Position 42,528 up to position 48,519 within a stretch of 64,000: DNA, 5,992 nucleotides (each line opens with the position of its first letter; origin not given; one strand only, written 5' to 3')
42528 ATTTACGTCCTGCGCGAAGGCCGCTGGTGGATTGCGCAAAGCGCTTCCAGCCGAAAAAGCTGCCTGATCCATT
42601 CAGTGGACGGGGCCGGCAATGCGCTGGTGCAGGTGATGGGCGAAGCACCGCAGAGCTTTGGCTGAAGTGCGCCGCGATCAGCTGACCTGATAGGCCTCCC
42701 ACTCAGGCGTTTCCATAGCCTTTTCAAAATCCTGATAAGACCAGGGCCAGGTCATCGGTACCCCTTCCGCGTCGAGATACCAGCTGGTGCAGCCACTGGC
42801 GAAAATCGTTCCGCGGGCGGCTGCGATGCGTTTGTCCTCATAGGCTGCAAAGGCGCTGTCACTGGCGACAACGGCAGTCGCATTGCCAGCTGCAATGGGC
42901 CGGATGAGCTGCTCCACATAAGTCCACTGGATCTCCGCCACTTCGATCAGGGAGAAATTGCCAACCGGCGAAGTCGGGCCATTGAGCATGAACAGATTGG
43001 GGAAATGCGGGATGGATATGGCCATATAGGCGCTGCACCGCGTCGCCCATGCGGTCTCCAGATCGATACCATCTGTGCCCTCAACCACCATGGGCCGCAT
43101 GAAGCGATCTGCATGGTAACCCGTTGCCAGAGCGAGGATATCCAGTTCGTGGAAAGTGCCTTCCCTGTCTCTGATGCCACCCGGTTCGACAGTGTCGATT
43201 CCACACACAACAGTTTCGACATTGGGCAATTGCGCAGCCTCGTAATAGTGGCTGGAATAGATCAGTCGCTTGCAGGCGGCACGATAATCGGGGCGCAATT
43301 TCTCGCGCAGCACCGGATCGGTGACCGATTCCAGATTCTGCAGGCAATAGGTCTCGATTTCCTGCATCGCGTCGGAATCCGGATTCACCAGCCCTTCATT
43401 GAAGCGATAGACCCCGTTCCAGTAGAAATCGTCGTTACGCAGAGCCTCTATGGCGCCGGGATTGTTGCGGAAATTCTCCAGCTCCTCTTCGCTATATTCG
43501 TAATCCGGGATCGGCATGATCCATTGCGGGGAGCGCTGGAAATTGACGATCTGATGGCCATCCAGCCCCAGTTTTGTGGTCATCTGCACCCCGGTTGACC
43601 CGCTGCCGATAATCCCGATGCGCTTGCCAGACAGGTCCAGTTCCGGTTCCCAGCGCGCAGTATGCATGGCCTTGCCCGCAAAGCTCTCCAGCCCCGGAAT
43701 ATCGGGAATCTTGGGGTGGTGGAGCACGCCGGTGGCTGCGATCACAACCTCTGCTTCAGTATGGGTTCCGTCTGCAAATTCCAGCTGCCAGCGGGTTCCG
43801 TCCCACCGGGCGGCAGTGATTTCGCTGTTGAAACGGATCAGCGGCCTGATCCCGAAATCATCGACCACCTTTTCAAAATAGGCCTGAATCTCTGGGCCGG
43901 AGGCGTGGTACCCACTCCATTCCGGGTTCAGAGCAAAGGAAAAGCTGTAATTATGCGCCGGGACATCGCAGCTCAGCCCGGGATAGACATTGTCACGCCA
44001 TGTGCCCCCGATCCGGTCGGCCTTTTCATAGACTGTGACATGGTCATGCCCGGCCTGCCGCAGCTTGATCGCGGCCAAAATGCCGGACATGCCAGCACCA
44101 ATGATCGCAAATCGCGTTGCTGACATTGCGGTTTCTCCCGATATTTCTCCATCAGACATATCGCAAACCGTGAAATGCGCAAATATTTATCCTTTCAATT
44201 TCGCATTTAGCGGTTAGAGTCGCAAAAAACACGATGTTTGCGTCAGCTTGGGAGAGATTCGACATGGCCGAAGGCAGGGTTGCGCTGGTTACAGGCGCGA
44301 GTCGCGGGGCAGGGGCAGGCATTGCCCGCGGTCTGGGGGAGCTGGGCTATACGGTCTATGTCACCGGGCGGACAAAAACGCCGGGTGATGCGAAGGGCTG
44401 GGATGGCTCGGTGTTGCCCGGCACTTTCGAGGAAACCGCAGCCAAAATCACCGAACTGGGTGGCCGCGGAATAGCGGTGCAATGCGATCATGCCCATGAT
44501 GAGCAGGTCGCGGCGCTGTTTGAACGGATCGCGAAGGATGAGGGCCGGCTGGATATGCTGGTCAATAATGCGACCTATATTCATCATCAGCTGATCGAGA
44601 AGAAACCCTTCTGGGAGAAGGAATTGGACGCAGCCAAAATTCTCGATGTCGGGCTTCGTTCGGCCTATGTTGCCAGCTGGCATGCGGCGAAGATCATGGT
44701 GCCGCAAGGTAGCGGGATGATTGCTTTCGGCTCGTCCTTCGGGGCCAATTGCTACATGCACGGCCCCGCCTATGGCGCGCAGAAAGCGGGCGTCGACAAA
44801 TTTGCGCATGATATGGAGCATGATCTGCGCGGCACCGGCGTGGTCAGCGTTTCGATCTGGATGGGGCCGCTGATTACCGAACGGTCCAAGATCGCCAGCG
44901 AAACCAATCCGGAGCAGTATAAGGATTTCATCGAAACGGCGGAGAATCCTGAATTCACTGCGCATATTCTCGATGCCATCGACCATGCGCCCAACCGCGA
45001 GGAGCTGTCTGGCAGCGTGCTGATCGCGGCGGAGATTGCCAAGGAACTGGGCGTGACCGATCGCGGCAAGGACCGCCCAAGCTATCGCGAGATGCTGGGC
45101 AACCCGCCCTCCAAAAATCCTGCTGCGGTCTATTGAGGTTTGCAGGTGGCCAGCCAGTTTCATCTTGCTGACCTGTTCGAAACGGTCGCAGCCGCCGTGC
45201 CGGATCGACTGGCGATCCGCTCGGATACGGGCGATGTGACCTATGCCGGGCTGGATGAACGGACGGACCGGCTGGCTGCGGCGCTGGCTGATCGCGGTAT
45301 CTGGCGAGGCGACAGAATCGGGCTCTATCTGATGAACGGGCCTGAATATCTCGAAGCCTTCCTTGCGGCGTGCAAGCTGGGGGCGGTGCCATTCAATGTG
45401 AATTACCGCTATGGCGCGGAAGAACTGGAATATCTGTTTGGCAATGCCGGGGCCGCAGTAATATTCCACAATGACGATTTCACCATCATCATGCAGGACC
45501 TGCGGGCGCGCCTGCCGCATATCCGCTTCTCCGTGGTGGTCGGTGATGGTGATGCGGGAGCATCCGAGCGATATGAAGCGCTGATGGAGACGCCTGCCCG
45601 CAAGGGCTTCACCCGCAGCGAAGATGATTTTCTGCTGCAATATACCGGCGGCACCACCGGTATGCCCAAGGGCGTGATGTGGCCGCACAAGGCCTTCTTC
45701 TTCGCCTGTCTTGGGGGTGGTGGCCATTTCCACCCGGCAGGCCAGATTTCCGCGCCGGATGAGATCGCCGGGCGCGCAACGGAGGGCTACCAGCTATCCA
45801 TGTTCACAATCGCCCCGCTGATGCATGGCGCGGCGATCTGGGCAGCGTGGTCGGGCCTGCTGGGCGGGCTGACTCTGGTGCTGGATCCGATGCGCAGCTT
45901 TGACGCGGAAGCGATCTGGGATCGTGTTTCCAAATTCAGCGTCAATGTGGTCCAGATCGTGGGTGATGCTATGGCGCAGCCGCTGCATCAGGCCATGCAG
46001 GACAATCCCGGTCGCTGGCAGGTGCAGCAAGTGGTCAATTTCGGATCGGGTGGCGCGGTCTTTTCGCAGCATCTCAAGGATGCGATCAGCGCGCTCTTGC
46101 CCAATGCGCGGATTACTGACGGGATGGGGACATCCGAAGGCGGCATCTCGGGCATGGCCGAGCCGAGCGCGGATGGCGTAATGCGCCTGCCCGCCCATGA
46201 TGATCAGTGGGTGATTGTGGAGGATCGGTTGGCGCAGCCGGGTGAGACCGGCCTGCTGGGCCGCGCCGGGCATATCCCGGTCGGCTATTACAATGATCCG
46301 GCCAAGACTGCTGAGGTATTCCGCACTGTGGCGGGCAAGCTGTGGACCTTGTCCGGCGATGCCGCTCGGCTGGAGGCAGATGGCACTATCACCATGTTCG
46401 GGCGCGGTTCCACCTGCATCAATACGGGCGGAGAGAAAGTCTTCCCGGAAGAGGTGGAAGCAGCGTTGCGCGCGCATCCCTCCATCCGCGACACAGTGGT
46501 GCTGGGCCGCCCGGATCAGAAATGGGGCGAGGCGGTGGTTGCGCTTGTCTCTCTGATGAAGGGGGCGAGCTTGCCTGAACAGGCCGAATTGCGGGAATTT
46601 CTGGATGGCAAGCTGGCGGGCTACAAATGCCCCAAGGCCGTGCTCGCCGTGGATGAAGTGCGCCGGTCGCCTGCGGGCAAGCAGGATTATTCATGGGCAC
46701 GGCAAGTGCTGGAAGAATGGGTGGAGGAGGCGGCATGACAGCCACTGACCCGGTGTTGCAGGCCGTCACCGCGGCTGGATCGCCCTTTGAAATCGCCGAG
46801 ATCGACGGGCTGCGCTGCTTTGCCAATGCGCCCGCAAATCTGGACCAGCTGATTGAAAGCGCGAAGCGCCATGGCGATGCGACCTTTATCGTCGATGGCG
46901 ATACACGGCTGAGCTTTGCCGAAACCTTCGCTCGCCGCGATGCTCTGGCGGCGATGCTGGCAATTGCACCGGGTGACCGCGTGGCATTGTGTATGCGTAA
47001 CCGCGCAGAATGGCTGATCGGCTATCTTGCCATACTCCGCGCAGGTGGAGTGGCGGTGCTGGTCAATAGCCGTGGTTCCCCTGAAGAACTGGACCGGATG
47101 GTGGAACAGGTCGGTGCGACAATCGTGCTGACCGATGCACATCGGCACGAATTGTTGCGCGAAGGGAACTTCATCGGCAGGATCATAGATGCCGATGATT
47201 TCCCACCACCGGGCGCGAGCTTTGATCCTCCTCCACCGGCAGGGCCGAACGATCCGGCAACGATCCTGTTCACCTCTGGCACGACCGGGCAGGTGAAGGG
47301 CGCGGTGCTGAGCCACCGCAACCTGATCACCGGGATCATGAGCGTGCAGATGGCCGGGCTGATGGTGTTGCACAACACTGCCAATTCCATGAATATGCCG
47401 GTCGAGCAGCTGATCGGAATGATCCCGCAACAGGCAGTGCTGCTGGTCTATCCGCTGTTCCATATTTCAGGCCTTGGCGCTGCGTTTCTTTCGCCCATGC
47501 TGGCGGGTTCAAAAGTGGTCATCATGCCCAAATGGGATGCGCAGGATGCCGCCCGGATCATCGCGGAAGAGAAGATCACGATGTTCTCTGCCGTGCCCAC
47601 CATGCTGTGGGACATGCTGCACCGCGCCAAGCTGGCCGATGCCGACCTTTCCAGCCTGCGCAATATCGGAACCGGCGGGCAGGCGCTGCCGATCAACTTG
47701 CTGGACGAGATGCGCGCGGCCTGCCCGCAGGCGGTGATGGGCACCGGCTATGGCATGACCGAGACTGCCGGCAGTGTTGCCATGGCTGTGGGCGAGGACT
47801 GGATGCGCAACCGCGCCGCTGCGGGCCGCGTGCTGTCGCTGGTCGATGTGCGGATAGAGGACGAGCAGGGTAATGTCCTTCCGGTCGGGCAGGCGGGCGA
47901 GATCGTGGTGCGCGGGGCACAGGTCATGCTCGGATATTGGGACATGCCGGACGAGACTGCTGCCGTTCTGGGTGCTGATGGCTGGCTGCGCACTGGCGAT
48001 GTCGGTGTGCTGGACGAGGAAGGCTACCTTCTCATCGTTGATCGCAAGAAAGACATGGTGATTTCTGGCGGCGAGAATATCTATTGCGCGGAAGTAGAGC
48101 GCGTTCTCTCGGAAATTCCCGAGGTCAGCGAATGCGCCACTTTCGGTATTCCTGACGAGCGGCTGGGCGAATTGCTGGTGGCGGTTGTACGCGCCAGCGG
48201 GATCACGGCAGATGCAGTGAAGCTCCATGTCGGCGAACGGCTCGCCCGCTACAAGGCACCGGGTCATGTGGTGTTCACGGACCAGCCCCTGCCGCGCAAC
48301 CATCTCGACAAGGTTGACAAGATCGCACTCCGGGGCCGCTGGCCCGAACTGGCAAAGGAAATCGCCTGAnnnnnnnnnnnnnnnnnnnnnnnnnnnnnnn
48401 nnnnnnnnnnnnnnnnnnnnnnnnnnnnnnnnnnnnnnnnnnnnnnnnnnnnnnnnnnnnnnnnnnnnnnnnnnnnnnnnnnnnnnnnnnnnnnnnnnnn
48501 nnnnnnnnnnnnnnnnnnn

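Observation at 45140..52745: Unusual seven-gene module: two CoA ligases, an amidohydrolase_2, an extended KshA-like Rieske oxygenase, a Tat-amidase and an SDR, followed by an MFS transporter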

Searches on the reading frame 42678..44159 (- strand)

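Call 28: search_protein_families(library=pfam, proteins=[window:42678-44159:-], max_evalue=0.00001)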
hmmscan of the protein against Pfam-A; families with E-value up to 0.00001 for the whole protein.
window:42678-44159:- (493 aa): 7 families
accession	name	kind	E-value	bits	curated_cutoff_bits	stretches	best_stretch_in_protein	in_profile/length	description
PF13738.12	Pyr_redox_3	-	1e-16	61.5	30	1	19-240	2-230/305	Pyridine nucleotide-disulphide oxidoreductase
PF13450.12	NAD_binding_8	-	1.6e-15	57.6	21.9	1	19-81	1-61/68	NAD(P)-binding Rossmann-like domain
PF07992.20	Pyr_redox_2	-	2.8e-13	50.4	26.1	1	16-233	2-196/291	Pyridine nucleotide-disulphide oxidoreductase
PF00743.25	FMO-like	-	4e-12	45.8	22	1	15-215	2-220/532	Flavin-binding monooxygenase-like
PF01266.30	DAO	-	1.5e-10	41.5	27.9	1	17-55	2-40/353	FAD dependent oxidoreductase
PF01593.30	Amino_oxidase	-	1.7e-07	31.3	19.8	0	24-66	1-42/443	Flavin containing amine oxidoreductase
PF13454.12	NAD_binding_9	-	3.4e-07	30.8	21.8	0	18-74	1-61/155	FAD-NAD(P)-binding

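Call 57: search_protein_families(library=ncbifam, proteins=[window:42678-44159:-], max_evalue=1e-40)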
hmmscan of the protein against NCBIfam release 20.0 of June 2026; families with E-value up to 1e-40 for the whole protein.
window:42678-44159:- (493 aa): 1 family
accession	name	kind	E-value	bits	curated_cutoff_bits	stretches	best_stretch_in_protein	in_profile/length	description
NF045818.1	Neo-PentlctneDsynPtlE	equivalog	1.1e-46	159.2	1100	0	16-214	50-262/587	neopentalenolactone/pentalenolactone D synthase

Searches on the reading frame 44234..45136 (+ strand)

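Call 3: search_protein_families(library=pfam, proteins=[window:44234-45136:+], max_evalue=0.00001)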
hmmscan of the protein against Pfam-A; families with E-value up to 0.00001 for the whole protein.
window:44234-45136:+ (300 aa): 2 families
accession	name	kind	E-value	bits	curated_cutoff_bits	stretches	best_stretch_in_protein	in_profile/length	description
PF00106.31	adh_short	-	7.4e-29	101.1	26.6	1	15-219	1-188/195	short chain dehydrogenase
PF13561.12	adh_short_C2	-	6.3e-20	72.2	27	1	21-223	1-186/236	Enoyl-(Acyl carrier protein) reductase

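Call 4: search_protein_families(library=ncbifam, proteins=[window:44234-45136:+], max_evalue=0.00001)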
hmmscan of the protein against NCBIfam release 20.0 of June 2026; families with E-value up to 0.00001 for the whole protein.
window:44234-45136:+ (300 aa): 159 families (the best 25 are shown)
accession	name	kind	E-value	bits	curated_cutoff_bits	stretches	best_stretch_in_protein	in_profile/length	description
NF006159.0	PRK08303.1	subfamily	6.4e-47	160.3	364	1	13-288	7-289/305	SDR family oxidoreductase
NF006133.0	PRK08278.1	subfamily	1.4e-24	86.5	250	1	13-276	5-255/278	SDR family oxidoreductase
NF005559.1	PRK07231.1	subfamily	4.8e-24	85.2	215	1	13-232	3-206/249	glucose 1-dehydrogenase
NF004778.0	PRK06124.1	equivalog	5.5e-23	81.7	303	1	7-220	5-200/256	SDR family oxidoreductase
NF005893.0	PRK07856.1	equivalog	8.1e-22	77.7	255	1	13-219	8-188/255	SDR family oxidoreductase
NF005594.0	PRK07326.1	equivalog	3.5e-21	75.8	271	1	12-217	4-190/237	SDR family oxidoreductase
NF005446.0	PRK07035.1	equivalog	9.6e-21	74.2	373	1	7-187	5-168/255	SDR family oxidoreductase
NF005067.0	PRK06484.1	equivalog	1.2e-19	70.3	713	1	12-203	271-441/524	short chain dehydrogenase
NF006070.0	PRK08213.1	subfamily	3.7e-19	69.3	279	1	7-204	6-190/259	gluconate 5-dehydrogenase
NF053701.1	CsHdxCHCADhChcB2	equivalog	3.7e-19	69.2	350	1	13-191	2-163/245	cis-4-hydroxycyclohexanecarboxylate dehydrogenase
NF004198.0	PRK05653.1-3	equivalog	4.5e-19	68.9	296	1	11-216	4-192/248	3-oxoacyl-ACP reductase FabG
TIGR03971.1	SDR_subfam_1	subfamily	1.3e-18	67.3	300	1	13-203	2-188/271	mycofactocin-coupled SDR family oxidoreductase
TIGR01830.1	3oxo_ACP_reduc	equivalog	2.1e-18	66.9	297.75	1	17-231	1-199/239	3-oxoacyl-[acyl-carrier-protein] reductase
TIGR01832.1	kduD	equivalog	2.1e-18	66.7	338.85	1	13-215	4-188/248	2-dehydro-3-deoxy-D-gluconate 5-dehydrogenase KduD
NF004197.0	PRK05653.1-1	equivalog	8.4e-18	64.9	332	1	13-230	6-206/249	3-oxoacyl-ACP reductase FabG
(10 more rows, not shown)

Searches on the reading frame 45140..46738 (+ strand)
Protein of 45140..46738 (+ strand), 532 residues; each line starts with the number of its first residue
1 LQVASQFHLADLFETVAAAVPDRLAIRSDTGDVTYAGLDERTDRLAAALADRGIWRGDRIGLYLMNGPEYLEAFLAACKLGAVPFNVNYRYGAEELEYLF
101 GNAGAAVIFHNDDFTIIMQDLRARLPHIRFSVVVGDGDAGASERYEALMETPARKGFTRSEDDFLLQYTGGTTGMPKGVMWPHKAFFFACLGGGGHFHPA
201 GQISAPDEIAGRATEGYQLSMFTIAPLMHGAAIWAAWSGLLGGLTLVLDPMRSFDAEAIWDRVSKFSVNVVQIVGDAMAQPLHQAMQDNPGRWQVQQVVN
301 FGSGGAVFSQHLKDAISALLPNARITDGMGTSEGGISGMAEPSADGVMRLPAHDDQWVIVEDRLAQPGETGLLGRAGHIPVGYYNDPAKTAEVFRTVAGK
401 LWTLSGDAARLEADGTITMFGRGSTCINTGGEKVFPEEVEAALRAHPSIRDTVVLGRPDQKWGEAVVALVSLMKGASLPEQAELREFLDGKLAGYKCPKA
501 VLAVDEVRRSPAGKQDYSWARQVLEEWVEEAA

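Call 3: search_protein_families(library=pfam, proteins=[window:45140-46738:+], max_evalue=0.00001)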
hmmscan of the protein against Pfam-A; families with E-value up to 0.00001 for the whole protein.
window:45140-46738:+ (532 aa): 2 families
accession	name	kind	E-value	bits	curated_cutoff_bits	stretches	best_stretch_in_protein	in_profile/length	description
PF00501.34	AMP-binding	-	2.1e-51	175.3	29.9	1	13-371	1-370/384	AMP-binding enzyme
PF13193.12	AMP-binding_C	-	6.8e-16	59.4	24.5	1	438-514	1-76/76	AMP-binding enzyme C-terminal domain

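Call 4: search_protein_families(library=ncbifam, proteins=[window:45140-46738:+], max_evalue=0.00001)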
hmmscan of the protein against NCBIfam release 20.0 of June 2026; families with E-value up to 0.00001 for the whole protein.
window:45140-46738:+ (532 aa): 99 families (the best 25 are shown)
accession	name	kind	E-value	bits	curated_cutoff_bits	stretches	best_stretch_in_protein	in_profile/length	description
NF005863.0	PRK07798.1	subfamily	3.3e-178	593.6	543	1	5-527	2-534/540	acyl-CoA synthetase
NF004837.0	PRK06187.1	subfamily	1.2e-81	274.6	476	1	5-527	6-525/531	long-chain-fatty-acid--CoA ligase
NF005857.1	PRK07786.1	exception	1e-60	205.7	733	1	16-514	18-502/513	fatty-acid--CoA ligase FadD5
NF005676.0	PRK07470.1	equivalog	4.7e-59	200.4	774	2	365-525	374-530/544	acyl-CoA synthetase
NF006182.0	PRK08316.1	subfamily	1.8e-58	198.3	663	2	367-514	364-507/523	fatty acyl-CoA synthetase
NF052269.1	Staph_lig_FadD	equivalog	1.3e-54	185.4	650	1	17-528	10-497/499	long-chain-fatty-acid--CoA ligase FadD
NF004797.0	PRK06145.1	equivalog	8.1e-52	176.2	850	1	9-514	4-485/499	acyl-CoA synthetase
NF004114.0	PRK05605.1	equivalog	2.1e-50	171.6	766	2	158-515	218-560/575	long-chain-fatty-acid--CoA ligase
NF009233.0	PRK12583.1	subfamily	7e-50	170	832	2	365-517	394-543/558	fatty acid CoA ligase family protein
NF006181.0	PRK08314.1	subfamily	2.3e-48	164.8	705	2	155-515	198-545/563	long-chain-fatty-acid--CoA ligase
NF004822.0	PRK06178.1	equivalog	1.2e-47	162.8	782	2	375-507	424-550/571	acyl-CoA synthetase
NF005307.0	PRK06839.1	equivalog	6.3e-47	160.3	748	1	13-515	8-484/496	o-succinylbenzoate--CoA ligase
NF005801.1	PRK07656.1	equivalog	5e-46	157.4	657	1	11-514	5-493/500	FadD3 family acyl-CoA ligase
NF052580.1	Str24CoAsynCasG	equivalog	9e-45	153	750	1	28-514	61-540/548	steroid-24-oyl-CoA synthetase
NF006572.0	PRK09088.1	equivalog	1.1e-44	153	696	1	17-519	11-482/491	acyl-CoA synthetase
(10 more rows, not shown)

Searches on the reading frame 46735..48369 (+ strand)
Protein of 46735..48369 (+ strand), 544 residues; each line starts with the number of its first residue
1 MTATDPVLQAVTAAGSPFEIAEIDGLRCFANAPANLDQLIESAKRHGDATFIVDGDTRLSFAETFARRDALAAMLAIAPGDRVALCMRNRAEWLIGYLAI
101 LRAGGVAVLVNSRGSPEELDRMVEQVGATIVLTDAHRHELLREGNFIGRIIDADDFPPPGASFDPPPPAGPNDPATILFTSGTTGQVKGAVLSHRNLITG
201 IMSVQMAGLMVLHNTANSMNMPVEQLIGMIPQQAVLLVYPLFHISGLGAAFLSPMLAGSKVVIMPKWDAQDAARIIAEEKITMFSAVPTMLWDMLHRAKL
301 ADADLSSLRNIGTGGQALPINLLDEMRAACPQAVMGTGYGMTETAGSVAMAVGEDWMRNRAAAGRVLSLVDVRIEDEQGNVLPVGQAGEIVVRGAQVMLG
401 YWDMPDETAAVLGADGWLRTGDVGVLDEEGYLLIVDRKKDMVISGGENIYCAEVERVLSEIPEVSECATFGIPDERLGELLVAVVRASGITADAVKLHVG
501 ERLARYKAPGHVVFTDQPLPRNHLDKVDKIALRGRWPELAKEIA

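Call 3: search_protein_families(library=pfam, proteins=[window:46735-48369:+], max_evalue=0.00001)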
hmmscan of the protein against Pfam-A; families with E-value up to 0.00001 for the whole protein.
window:46735-48369:+ (544 aa): 2 families
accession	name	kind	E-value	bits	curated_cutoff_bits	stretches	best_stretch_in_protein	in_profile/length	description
PF00501.34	AMP-binding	-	1.7e-85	287.6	29.9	1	41-402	3-384/384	AMP-binding enzyme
PF13193.12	AMP-binding_C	-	7e-14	52.9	24.5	1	453-523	1-73/76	AMP-binding enzyme C-terminal domain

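Call 4: search_protein_families(library=ncbifam, proteins=[window:46735-48369:+], max_evalue=0.00001)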
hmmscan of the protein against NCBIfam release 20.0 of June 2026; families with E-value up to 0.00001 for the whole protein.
window:46735-48369:+ (544 aa): 105 families (the best 25 are shown)
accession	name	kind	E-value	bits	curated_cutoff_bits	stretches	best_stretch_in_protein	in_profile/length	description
NF004837.0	PRK06187.1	subfamily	1.4e-114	383.3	476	2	167-536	165-522/531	long-chain-fatty-acid--CoA ligase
NF052580.1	Str24CoAsynCasG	equivalog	3.5e-110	368.9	750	1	5-529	8-543/548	steroid-24-oyl-CoA synthetase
NF005801.1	PRK07656.1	equivalog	1.9e-99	333.6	657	2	170-533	162-500/500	FadD3 family acyl-CoA ligase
NF006182.0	PRK08316.1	subfamily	3.8e-91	306.1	663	1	38-538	16-519/523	fatty acyl-CoA synthetase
NF005702.0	PRK07514.1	subfamily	2e-85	287.1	558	2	170-538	155-502/506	malonyl-CoA synthase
NF006181.0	PRK08314.1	subfamily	5.2e-85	285.8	705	2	168-527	200-545/563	long-chain-fatty-acid--CoA ligase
NF002966.0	PRK03640.1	equivalog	1e-83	281.6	556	1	43-533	12-477/483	o-succinylbenzoate--CoA ligase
NF005307.0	PRK06839.1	equivalog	1.7e-83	281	748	1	70-532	43-489/496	o-succinylbenzoate--CoA ligase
NF005857.1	PRK07786.1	exception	1.5e-82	277.8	733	2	172-536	166-512/513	fatty-acid--CoA ligase FadD5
NF006572.0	PRK09088.1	equivalog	1.1e-81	275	696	1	66-534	39-485/491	acyl-CoA synthetase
NF005463.0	PRK07059.1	subfamily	8.6e-81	272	869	2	167-534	199-554/557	long-chain-fatty-acid--CoA ligase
TIGR01923.1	menE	equivalog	1.3e-79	268.1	330.15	1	61-528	2-438/442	o-succinylbenzoate--CoA ligase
NF009233.0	PRK12583.1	subfamily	7.4e-78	262.3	832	2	172-534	201-548/558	fatty acid CoA ligase family protein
NF004797.0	PRK06145.1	equivalog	1.7e-76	257.6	850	1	42-534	11-493/499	acyl-CoA synthetase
NF004114.0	PRK05605.1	equivalog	1.3e-75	254.9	766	1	170-533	219-566/575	long-chain-fatty-acid--CoA ligase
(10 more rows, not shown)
